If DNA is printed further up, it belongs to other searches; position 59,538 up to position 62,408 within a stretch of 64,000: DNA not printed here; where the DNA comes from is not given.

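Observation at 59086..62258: Bifunctional REC-GAF-GGDEF-REC-HD-GYP c-di-GMP enzyme translationally coupled to a secreted MORN-repeat protein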

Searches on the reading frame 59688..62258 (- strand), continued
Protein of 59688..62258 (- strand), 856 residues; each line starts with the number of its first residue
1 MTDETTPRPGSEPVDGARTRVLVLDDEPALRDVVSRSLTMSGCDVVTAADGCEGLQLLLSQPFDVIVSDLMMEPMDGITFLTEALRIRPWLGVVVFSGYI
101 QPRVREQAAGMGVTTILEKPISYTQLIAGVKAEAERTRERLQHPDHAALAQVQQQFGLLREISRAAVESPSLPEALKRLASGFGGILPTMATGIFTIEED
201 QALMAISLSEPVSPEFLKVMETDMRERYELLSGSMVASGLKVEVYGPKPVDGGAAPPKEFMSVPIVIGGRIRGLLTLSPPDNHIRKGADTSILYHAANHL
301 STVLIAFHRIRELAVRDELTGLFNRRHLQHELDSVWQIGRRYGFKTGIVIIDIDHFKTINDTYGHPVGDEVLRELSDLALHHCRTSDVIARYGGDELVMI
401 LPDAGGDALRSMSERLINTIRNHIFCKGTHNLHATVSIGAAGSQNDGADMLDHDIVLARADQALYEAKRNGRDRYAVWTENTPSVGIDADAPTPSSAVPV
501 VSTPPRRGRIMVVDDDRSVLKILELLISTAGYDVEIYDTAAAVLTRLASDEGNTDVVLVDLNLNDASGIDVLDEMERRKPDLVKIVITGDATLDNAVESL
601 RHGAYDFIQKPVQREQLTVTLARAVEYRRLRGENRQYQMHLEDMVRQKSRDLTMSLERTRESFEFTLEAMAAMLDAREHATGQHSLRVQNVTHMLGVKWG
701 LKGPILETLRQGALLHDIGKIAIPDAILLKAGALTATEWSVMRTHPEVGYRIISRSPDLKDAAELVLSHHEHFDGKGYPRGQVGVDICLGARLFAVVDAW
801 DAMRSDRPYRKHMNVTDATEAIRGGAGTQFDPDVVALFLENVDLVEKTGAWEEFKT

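Call 8: find_homologous_proteins(query=window:59688-62258:-, max_evalue=1e-30)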
Query window:59688-62258:- (856 aa): 532 proteins with E <= 1e-30 among 8000 candidates; the best 120 are listed.
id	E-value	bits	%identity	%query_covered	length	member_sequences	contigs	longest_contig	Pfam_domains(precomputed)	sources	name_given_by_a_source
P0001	0.0e+0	1920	100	100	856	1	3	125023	PF13487.13,PF01966.29,PF00990.27,PF00072.31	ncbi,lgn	-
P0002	0.0e+0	1490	78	100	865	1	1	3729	PF13487.13,PF01966.29,PF00990.27,PF00072.31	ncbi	-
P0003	0.0e+0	1382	73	100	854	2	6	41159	PF13487.13,PF01966.29,PF00990.27,PF00072.31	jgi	jgi:diguanylate cyclase (GGDEF)-like protein/putative nucleotidyltransferase with HDIG domain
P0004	0.0e+0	1148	61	99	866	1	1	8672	PF13487.13,PF01966.29,PF00990.27,PF00072.31,PF17853.7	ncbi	-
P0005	0.0e+0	1062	58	100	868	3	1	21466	PF13185.13,PF13487.13,PF01966.29,PF00990.27,PF00072.31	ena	-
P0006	0.0e+0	1056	59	97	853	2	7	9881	PF13185.13,PF13487.13,PF01966.29,PF00990.27,PF00072.31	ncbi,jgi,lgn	jgi:diguanylate cyclase (GGDEF)-like protein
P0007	0.0e+0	1055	58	100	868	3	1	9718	PF13185.13,PF13487.13,PF01966.29,PF00990.27,PF00072.31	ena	-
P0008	0.0e+0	1045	58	98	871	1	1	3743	PF13487.13,PF01966.29,PF00990.27,PF00072.31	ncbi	-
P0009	0.0e+0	1023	56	100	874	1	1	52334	PF13185.13,PF13487.13,PF01966.29,PF00990.27,PF00072.31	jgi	jgi:diguanylate cyclase (GGDEF)-like protein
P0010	0.0e+0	1012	56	97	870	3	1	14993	PF13487.13,PF01966.29,PF00990.27,PF00072.31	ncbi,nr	ncbi:MAG: diguanylate cyclase [Verrucomicrobia bacterium]|nr:diguanylate cyclase [Verrucomicrobiota 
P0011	2.2e-297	1007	55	100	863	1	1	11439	PF13487.13,PF01966.29,PF00990.27,PF00072.31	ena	-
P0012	1.9e-295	1001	55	98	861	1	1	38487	PF13487.13,PF01966.29,PF00990.27,PF00072.31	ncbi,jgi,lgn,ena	-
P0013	5.7e-295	999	54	100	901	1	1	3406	PF13487.13,PF01966.29,PF00990.27,PF00072.31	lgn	-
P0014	8.8e-294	995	55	99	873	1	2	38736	PF13185.13,PF13487.13,PF01966.29,PF00990.27,PF00072.31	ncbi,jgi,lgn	jgi:diguanylate cyclase (GGDEF)-like protein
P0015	7.4e-291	986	55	97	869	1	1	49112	PF13487.13,PF01966.29,PF00990.27,PF00072.31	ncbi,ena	-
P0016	5.6e-290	983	54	98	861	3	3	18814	PF13487.13,PF01966.29,PF00990.27,PF00072.31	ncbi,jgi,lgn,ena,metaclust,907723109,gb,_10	metaclust:\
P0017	7.4e-290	982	55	97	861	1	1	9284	PF13487.13,PF01966.29,PF00990.27,PF00072.31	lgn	-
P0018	5.3e-289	979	54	99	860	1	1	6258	PF13487.13,PF01966.29,PF00990.27,PF00072.31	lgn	-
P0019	9.0e-285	965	54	97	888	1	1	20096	PF13487.13,PF01966.29,PF00990.27,PF00072.31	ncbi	-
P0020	3.6e-284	963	52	98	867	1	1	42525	PF13487.13,PF01966.29,PF00990.27,PF00072.31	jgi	-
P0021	4.3e-284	963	53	99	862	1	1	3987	PF13487.13,PF01966.29,PF00990.27,PF00072.31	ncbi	-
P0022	4.6e-284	963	54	98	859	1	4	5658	PF13487.13,PF01966.29,PF00990.27,PF00072.31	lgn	-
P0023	1.8e-283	961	53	98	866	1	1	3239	PF13487.13,PF01966.29,PF00990.27,PF00072.31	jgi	jgi:putative two-component system response regulator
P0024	2.2e-283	961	53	99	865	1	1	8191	PF13487.13,PF01966.29,PF00990.27,PF00072.31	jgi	-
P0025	1.0e-282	959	52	98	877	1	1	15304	PF13487.13,PF01966.29,PF00990.27,PF00072.31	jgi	-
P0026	1.2e-281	955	53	97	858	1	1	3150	PF13487.13,PF01966.29,PF00990.27,PF00072.31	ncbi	-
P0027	2.1e-281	954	54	97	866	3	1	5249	PF13487.13,PF01966.29,PF00990.27,PF00072.31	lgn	-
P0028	3.1e-281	954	53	97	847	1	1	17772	PF13487.13,PF01966.29,PF00990.27,PF00072.31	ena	-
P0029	3.4e-281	954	54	97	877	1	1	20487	PF13487.13,PF01966.29,PF00990.27,PF00072.31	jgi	jgi:diguanylate cyclase (GGDEF)-like protein/putative nucleotidyltransferase with HDIG domain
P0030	5.0e-279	946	53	98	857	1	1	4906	PF13487.13,PF01966.29,PF00990.27,PF00072.31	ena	-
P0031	1.0e-278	945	53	99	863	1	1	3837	PF13487.13,PF01966.29,PF00990.27,PF00072.31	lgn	-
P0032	2.7e-278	944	52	98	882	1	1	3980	PF13487.13,PF01966.29,PF00990.27,PF00072.31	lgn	-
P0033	1.7e-277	941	53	98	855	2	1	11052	PF13487.13,PF01966.29,PF00990.27,PF00072.31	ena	-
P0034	8.0e-277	939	52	98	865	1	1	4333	PF13487.13,PF01966.29,PF00990.27,PF00072.31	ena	-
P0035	1.1e-276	939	54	97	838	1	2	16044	PF13487.13,PF01966.29,PF00990.27,PF00072.31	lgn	-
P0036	7.7e-275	933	52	98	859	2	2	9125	PF13487.13,PF01966.29,PF00990.27,PF00072.31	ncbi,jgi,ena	-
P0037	3.9e-273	927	52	97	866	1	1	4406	PF13487.13,PF01966.29,PF00990.27,PF00072.31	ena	-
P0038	8.2e-272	923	52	99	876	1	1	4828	PF13487.13,PF01966.29,PF00990.27,PF00072.31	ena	-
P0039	6.3e-269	913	51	98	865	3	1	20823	PF13487.13,PF01966.29,PF00990.27,PF00072.31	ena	-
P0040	2.2e-266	905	51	96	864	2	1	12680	PF13487.13,PF01966.29,PF00990.27,PF00072.31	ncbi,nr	ncbi:MAG TPA: hypothetical protein DCS43_01045 [Verrucomicrobia bacterium]|nr:hypothetical protein [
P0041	2.4e-264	898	49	99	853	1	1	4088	PF13487.13,PF01966.29,PF00990.27,PF00072.31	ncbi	-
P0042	4.1e-263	894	50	99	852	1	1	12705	PF13487.13,PF01966.29,PF00990.27,PF00072.31,PF17853.7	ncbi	-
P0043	1.0e-262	892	51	99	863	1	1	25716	PF13487.13,PF01966.29,PF00990.27,PF00072.31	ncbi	-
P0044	5.5e-262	890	50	99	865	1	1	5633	PF13487.13,PF01966.29,PF00990.27,PF00072.31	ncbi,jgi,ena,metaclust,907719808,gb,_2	metaclust:\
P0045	1.2e-261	889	50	97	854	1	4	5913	PF13487.13,PF01966.29,PF00990.27,PF00072.31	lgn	-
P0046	2.0e-261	888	58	83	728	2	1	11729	PF13185.13,PF13487.13,PF01966.29,PF00990.27,PF00072.31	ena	-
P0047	2.2e-258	878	50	97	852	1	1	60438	PF13487.13,PF01966.29,PF00990.27,PF00072.31,PF17853.7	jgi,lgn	-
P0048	5.2e-256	870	49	99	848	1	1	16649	PF13487.13,PF01966.29,PF00990.27,PF00072.31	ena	-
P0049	5.4e-256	870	48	99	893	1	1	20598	PF13487.13,PF01966.29,PF00990.27,PF00072.31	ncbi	-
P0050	2.4e-254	865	50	98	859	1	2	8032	PF13487.13,PF01966.29,PF00990.27,PF00072.31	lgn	-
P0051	3.6e-253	861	48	97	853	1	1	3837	PF13487.13,PF01966.29,PF00990.27,PF00072.31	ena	-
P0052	1.1e-251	856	49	97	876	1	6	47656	PF13487.13,PF01966.29,PF00990.27,PF00072.31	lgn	-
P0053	1.7e-251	855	48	100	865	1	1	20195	PF13487.13,PF01966.29,PF00990.27,PF00072.31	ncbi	-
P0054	6.6e-246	837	47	99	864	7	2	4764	PF13487.13,PF01966.29,PF00990.27,PF00072.31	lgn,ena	-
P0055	3.8e-244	831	48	97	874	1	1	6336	PF13487.13,PF01966.29,PF00990.27,PF00072.31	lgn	-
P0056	2.5e-242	825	47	98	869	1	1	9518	PF13185.13,PF13487.13,PF01966.29,PF00990.27,PF00072.31,PF17853.7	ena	-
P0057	6.4e-241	820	48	98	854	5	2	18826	PF13487.13,PF01966.29,PF00990.27,PF00072.31,PF20161.6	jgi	jgi:diguanylate cyclase (GGDEF)-like protein/putative nucleotidyltransferase with HDIG domain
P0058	3.3e-240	818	48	98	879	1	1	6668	PF13487.13,PF01966.29,PF00990.27,PF00072.31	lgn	-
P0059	3.7e-239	815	47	100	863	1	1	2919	PF13487.13,PF01966.29,PF00990.27,PF00072.31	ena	-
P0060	2.6e-238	812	47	99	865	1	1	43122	PF13185.13,PF13487.13,PF01966.29,PF00990.27,PF00072.31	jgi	jgi:diguanylate cyclase (GGDEF)-like protein/putative nucleotidyltransferase with HDIG domain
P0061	3.8e-238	811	47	98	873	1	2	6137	PF13487.13,PF01966.29,PF00990.27,PF00072.31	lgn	-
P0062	5.4e-236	804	48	97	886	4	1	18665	PF13487.13,PF01966.29,PF00990.27,PF00072.31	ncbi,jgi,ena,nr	ncbi:MAG: diguanylate cyclase [Verrucomicrobia bacterium]|nr:diguanylate cyclase [Verrucomicrobiota 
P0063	1.9e-233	796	45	97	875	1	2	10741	PF13185.13,PF13487.13,PF01966.29,PF01590.33,PF24898.3,PF00990.27,PF00072.31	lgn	-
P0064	4.1e-233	795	46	94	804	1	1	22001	PF13487.13,PF01966.29,PF00990.27,PF00072.31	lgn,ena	-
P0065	2.9e-231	788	45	97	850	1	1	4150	PF13487.13,PF01966.29,PF21332.4,PF00990.27,PF00072.31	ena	-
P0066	6.3e-231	787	47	100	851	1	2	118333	PF13487.13,PF01966.29,PF00990.27,PF00072.31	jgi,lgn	jgi:diguanylate cyclase (GGDEF)-like protein/putative nucleotidyltransferase with HDIG domain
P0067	7.1e-227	774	47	98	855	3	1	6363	PF13185.13,PF13487.13,PF01966.29,PF01590.33,PF00990.27,PF00072.31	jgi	jgi:diguanylate cyclase (GGDEF)-like protein/putative nucleotidyltransferase with HDIG domain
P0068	7.5e-227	774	47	99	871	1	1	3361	PF13487.13,PF01966.29,PF00990.27,PF00072.31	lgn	-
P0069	4.5e-226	771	45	97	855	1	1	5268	PF13487.13,PF01966.29,PF00990.27,PF00072.31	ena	-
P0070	2.3e-225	769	45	98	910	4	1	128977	PF08668.19,PF13185.13,PF13487.13,PF01966.29,PF01590.33,PF13492.13,PF00990.27,PF00072.31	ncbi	-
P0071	4.7e-225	768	46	98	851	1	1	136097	PF13185.13,PF13487.13,PF01966.29,PF01590.33,PF00990.27,PF00072.31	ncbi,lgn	-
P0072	6.6e-225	767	43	97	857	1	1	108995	PF13185.13,PF13487.13,PF01966.29,PF01590.33,PF00990.27,PF00072.31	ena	-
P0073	9.7e-225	767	46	97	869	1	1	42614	PF13185.13,PF13487.13,PF01966.29,PF01590.33,PF00990.27,PF00072.31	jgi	jgi:diguanylate cyclase (GGDEF)-like protein/putative nucleotidyltransferase with HDIG domain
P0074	1.6e-224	766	43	99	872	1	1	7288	PF13487.13,PF01966.29,PF01590.33,PF00990.27,PF00072.31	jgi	jgi:diguanylate cyclase (GGDEF)-like protein/putative nucleotidyltransferase with HDIG domain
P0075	2.1e-224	766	45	99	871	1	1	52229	PF13185.13,PF13487.13,PF01966.29,PF00990.27,PF00072.31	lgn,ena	-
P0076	2.8e-222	759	44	98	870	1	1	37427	PF13487.13,PF01966.29,PF00990.27,PF00072.31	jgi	-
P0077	3.4e-221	755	44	100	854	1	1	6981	PF13487.13,PF01966.29,PF00990.27,PF00072.31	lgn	-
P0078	5.3e-220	751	46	98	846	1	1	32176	PF13185.13,PF13487.13,PF01966.29,PF01590.33,PF00990.27,PF00072.31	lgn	-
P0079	2.0e-219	749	45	98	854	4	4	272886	PF13185.13,PF13487.13,PF01966.29,PF01590.33,PF00990.27,PF00072.31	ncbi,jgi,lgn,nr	ncbi:MAG: diguanylate cyclase [Kiritimatiellae bacterium]|nr:diguanylate cyclase [Kiritimatiellia ba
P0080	2.3e-219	749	45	97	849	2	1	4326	PF13185.13,PF13487.13,PF01966.29,PF01590.33,PF00990.27,PF00072.31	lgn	-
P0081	1.8e-218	746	45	98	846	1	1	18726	PF13185.13,PF13487.13,PF01966.29,PF01590.33,PF00990.27,PF00072.31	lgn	-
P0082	5.9e-218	744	44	97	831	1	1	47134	PF13185.13,PF13487.13,PF01966.29,PF00990.27,PF00072.31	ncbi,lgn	-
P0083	1.1e-217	743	44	97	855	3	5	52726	PF13487.13,PF01966.29,PF00990.27,PF00072.31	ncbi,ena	-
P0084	1.6e-215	736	43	98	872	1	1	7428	PF13487.13,PF01966.29,PF00990.27,PF00072.31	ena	-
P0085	6.9e-215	734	44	98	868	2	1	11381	PF13487.13,PF01966.29,PF00990.27,PF00072.31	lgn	-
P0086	1.3e-214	733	44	97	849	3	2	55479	PF13185.13,PF13487.13,PF01966.29,PF00990.27,PF00072.31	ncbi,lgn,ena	-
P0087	1.9e-214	733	43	100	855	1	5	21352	PF13185.13,PF13487.13,PF01966.29,PF00990.27,PF00072.31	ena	-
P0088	4.2e-214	732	43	99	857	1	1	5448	PF08668.19,PF13487.13,PF01966.29,PF01590.33,PF00990.27,PF00072.31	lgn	-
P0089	2.1e-213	729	44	98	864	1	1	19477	PF13487.13,PF01966.29,PF00990.27,PF00072.31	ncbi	-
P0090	5.8e-213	728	44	99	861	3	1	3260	PF13185.13,PF13487.13,PF01966.29,PF01590.33,PF00990.27,PF00072.31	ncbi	-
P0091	6.5e-212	724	43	98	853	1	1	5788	PF13185.13,PF13487.13,PF01966.29,PF01590.33,PF00990.27,PF00072.31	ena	-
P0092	2.8e-211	722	42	99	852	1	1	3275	PF13487.13,PF01966.29,PF00990.27,PF00072.31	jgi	jgi:diguanylate cyclase (GGDEF)-like protein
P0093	3.6e-211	722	43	97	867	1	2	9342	PF13185.13,PF13487.13,PF01966.29,PF01590.33,PF00990.27,PF00072.31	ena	-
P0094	1.3e-209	717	43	97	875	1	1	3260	PF13487.13,PF01966.29,PF00990.27,PF00072.31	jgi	jgi:diguanylate cyclase (GGDEF)-like protein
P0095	6.4e-209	714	42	97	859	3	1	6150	PF13487.13,PF01966.29,PF00990.27,PF00072.31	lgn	-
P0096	7.0e-209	714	43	97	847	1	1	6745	PF13487.13,PF01966.29,PF00990.27,PF00072.31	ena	-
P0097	3.6e-208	712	43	95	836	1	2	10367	PF13487.13,PF01966.29,PF00990.27,PF00072.31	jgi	-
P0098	3.8e-208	712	43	97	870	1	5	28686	PF13487.13,PF01966.29,PF00990.27,PF00072.31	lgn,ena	-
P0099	6.3e-207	708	43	97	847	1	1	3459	PF13487.13,PF01966.29,PF00990.27,PF00072.31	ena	-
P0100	6.7e-207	708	43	100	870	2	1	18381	PF13185.13,PF13487.13,PF01966.29,PF00990.27,PF00072.31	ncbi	-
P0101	3.2e-206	706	43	97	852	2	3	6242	PF13487.13,PF01966.29,PF00990.27,PF00072.31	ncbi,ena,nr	ncbi:MAG: diguanylate cyclase [Verrucomicrobia bacterium]|nr:diguanylate cyclase [Verrucomicrobiota 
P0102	5.2e-206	705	44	96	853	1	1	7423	PF13487.13,PF01966.29,PF00990.27,PF00072.31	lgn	-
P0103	9.1e-206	704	42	97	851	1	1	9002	PF13487.13,PF01966.29,PF00990.27,PF00072.31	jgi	jgi:diguanylate cyclase (GGDEF)-like protein/putative nucleotidyltransferase with HDIG domain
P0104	1.1e-205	704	44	97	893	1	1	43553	PF13487.13,PF01966.29,PF24898.3,PF00990.27,PF00072.31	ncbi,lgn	-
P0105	1.7e-205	703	43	98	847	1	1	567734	PF13487.13,PF01966.29,PF00990.27,PF00072.31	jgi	-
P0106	1.8e-205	703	40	98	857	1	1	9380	PF13487.13,PF22335.2,PF01966.29,PF00990.27,PF00072.31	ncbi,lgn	-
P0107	3.9e-205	702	43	97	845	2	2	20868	PF13487.13,PF01966.29,PF13492.13,PF00990.27,PF00072.31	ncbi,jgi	jgi:diguanylate cyclase (GGDEF)-like protein/putative nucleotidyltransferase with HDIG domain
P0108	7.1e-205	701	43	96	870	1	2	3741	PF13487.13,PF01966.29,PF00990.27,PF00072.31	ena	-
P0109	2.1e-204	700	43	96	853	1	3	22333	PF13487.13,PF01966.29,PF00990.27,PF00072.31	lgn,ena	-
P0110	2.6e-204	699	41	97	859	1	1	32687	PF13487.13,PF01966.29,PF21332.4,PF00990.27,PF00072.31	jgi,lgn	-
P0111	3.8e-204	699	43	96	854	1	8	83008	PF13185.13,PF13487.13,PF01966.29,PF00990.27,PF00072.31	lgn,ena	-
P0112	5.1e-204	698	42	98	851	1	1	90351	PF13185.13,PF13487.13,PF01966.29,PF00990.27,PF00072.31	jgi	-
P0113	7.8e-204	698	43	96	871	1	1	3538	PF13185.13,PF13487.13,PF01966.29,PF00990.27,PF00072.31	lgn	-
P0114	3.2e-203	696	43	96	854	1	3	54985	PF13487.13,PF01966.29,PF00990.27,PF00072.31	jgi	-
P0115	1.0e-202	694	43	96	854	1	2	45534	PF13487.13,PF01966.29,PF00990.27,PF00072.31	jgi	-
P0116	5.5e-202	692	43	97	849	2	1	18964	PF13487.13,PF01966.29,PF00990.27,PF00072.31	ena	-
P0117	8.1e-202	691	44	96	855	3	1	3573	PF13487.13,PF01966.29,PF00990.27,PF00072.31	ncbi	-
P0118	1.2e-201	690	43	97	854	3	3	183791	PF13487.13,PF01966.29,PF00990.27,PF00072.31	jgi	jgi:diguanylate cyclase (GGDEF)-like protein/putative nucleotidyltransferase with HDIG domain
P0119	3.0e-201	689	54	67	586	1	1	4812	PF13487.13,PF01966.29,PF00990.27,PF00072.31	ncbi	-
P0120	5.4e-201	688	43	96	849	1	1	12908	PF13487.13,PF01966.29,PF00990.27,PF00072.31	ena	-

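Call 14: find_related_loci(query=A1, collection=genome_contigs, flank=6000)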
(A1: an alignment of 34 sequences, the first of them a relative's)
Query A1 (856 aa) in genome_contigs; peptide patterns used: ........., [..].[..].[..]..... (x = any residue, [..] = any of these).
600 stretches matched a pattern (row limit reached: there are more); 390 encode a relative of the query (tblastn E <= 1e-3); the best 80 are kept; 80 distinct loci.
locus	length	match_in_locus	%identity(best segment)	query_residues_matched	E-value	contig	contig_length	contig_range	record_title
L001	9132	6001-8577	58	1-853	0e+0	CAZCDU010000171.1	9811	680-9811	MAG TPA_asm: uncultured Victivallales bacterium isolate binchicken_co142_396 genome assembly, contig: NODE_19430_length_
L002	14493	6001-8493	48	20-847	0e+0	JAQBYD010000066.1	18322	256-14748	MAG: Verrucomicrobia bacterium isolate casp150-mb.303 NODE_7987_length_18322_cov_0.556001, whole genome shotgun sequence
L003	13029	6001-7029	40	506-847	1e-78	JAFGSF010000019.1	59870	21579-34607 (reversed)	MAG: Candidatus Aminicenantes bacterium isolate Zod_Metabat.875 k87_1479620, whole genome shotgun sequence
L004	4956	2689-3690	42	20-843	3e-78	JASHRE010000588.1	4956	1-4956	MAG: Candidatus Sulfotelmatobacter sp. isolate JOPF093 JOPF_N14C_contig_220638, whole genome shotgun sequence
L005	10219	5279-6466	40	21-843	4e-76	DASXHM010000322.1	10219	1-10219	MAG TPA_asm: Myxococcales bacterium isolate SMAG_U5193 k141_505133, whole genome shotgun sequence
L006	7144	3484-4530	42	3-838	3e-75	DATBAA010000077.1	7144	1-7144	MAG TPA_asm: Myxococcales bacterium isolate SMAG_U5719 k141_3257902, whole genome shotgun sequence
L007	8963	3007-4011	44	10-839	4e-73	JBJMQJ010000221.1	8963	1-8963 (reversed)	MAG: Myxococcales bacterium isolate H1_18_all_fractions_conc_118_70_14 k255_2841817, whole genome shotgun sequence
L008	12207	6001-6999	40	506-838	5e-71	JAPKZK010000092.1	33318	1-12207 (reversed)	MAG: Candidatus Aminicenantes bacterium isolate LacPavin_0920_SED2_MAG_46_26 LacPavin_0920_SED2_scaffold_1272864, whole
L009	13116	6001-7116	41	3-838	5e-71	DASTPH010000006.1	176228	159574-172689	MAG TPA_asm: Anaeromyxobacteraceae bacterium isolate SMAG_U2192 k141_478668, whole genome shotgun sequence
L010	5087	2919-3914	39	507-838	3e-70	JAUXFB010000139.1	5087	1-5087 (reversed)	MAG: Candidatus Aminicenantes bacterium isolate CSMAG_2892 CSMAG_2892_k117_4010522_length_5087_cov_9.0000, whole genome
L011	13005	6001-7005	41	508-838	2e-68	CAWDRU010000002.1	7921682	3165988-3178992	MAG: Blastocatellia bacterium isolate MFD04935.bin.1.50 genome assembly, contig: contig_540, whole genome shotgun sequen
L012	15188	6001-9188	39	9-839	7e-68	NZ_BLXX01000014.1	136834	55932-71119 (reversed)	Geomonas silvestris strain Red330 sequence14, whole genome shotgun sequence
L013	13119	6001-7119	40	458-840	2e-68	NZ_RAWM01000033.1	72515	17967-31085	Corallococcus interemptor strain AB047A NODE_33_72515_cov_60.7008_ID_7985, whole genome shotgun sequence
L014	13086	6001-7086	40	16-840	6e-68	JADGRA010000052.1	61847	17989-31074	MAG: Myxococcaceae bacterium isolate Chersky_835 k127_11572213, whole genome shotgun sequence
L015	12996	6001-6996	41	20-838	2e-67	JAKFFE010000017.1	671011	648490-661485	MAG: Myxococcaceae bacterium isolate LC092 contig-124_0, whole genome shotgun sequence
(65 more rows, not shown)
